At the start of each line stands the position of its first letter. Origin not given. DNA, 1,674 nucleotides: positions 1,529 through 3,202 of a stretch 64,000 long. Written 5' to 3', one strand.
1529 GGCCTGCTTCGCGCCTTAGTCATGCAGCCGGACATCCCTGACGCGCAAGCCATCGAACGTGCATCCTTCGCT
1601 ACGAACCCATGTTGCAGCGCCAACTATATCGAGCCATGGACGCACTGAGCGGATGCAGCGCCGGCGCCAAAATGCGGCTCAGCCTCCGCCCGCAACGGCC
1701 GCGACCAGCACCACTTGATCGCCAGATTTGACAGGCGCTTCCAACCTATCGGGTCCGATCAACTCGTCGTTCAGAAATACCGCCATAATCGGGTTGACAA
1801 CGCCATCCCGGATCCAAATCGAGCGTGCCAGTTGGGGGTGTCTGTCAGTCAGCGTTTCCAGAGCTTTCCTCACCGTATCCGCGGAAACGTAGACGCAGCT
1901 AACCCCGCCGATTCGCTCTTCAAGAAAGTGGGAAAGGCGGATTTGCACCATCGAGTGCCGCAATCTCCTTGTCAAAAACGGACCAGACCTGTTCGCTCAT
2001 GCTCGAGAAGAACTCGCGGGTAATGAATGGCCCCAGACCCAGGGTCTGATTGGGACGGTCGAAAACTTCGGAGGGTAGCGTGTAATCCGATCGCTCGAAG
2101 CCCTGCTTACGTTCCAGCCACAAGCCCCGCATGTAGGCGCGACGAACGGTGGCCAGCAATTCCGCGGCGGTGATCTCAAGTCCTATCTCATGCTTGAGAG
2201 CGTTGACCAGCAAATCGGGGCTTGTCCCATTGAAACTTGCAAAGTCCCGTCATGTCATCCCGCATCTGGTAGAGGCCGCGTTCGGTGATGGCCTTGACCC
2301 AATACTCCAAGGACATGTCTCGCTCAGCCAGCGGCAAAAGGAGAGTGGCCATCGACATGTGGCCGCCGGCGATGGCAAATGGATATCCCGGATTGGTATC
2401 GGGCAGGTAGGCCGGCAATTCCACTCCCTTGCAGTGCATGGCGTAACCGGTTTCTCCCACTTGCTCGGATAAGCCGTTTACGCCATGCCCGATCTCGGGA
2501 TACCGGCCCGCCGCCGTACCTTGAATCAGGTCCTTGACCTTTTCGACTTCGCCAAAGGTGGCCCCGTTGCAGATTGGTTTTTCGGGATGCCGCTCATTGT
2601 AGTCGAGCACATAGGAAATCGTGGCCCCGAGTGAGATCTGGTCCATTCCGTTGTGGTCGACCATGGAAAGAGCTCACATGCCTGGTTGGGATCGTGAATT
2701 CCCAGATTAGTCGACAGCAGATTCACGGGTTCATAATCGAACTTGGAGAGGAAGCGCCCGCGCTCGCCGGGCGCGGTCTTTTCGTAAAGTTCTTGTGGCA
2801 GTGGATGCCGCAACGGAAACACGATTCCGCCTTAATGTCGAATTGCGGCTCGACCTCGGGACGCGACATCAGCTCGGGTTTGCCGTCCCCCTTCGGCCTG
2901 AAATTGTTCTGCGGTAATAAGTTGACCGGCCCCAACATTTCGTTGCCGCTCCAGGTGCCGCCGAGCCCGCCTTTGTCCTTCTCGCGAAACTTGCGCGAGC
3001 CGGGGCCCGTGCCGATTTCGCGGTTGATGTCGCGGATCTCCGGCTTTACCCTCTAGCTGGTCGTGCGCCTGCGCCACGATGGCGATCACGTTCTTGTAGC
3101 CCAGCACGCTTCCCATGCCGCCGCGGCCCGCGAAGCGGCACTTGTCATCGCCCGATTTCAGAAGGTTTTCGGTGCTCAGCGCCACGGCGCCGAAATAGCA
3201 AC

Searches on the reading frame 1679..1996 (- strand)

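Call 32: search_protein_families(library=pfam, proteins=[window:1679-1996:-], max_evalue=0.001)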
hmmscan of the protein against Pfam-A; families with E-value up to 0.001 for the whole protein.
window:1679-1996:- (105 aa): 1 family
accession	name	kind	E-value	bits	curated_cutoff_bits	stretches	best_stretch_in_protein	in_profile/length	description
PF02597.26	ThiS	-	3.8e-09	37.4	22.5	1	39-104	21-76/76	ThiS family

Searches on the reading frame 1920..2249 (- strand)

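Call 32: search_protein_families(library=pfam, proteins=[window:1920-2249:-], max_evalue=0.001)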
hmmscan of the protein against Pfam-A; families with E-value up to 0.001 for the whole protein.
window:1920-2249:- (109 aa): 0 families

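Call 33: search_protein_families(library=pfam, proteins=[window:1920-2249:-], max_evalue=0.01)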
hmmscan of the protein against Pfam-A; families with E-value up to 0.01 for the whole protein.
window:1920-2249:- (109 aa): 1 family
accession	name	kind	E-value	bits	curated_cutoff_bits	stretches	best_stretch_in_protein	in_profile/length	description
PF01314.23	AFOR_C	-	0.0027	17.3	27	1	9-68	286-345/385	Aldehyde ferredoxin oxidoreductase, domains 2 & 3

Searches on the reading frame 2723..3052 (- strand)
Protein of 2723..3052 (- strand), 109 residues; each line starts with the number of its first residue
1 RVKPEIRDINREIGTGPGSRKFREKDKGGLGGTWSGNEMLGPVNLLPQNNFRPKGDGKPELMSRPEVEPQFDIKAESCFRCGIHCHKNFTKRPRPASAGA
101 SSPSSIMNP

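Call 33: search_protein_families(library=pfam, proteins=[window:2723-3052:-], max_evalue=0.01)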
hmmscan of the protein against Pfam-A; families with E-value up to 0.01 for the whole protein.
window:2723-3052:- (109 aa): 1 family
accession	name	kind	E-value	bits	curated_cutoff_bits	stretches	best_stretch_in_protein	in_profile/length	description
PF01314.23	AFOR_C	-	4.2e-05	23.3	27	1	31-91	23-83/385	Aldehyde ferredoxin oxidoreductase, domains 2 & 3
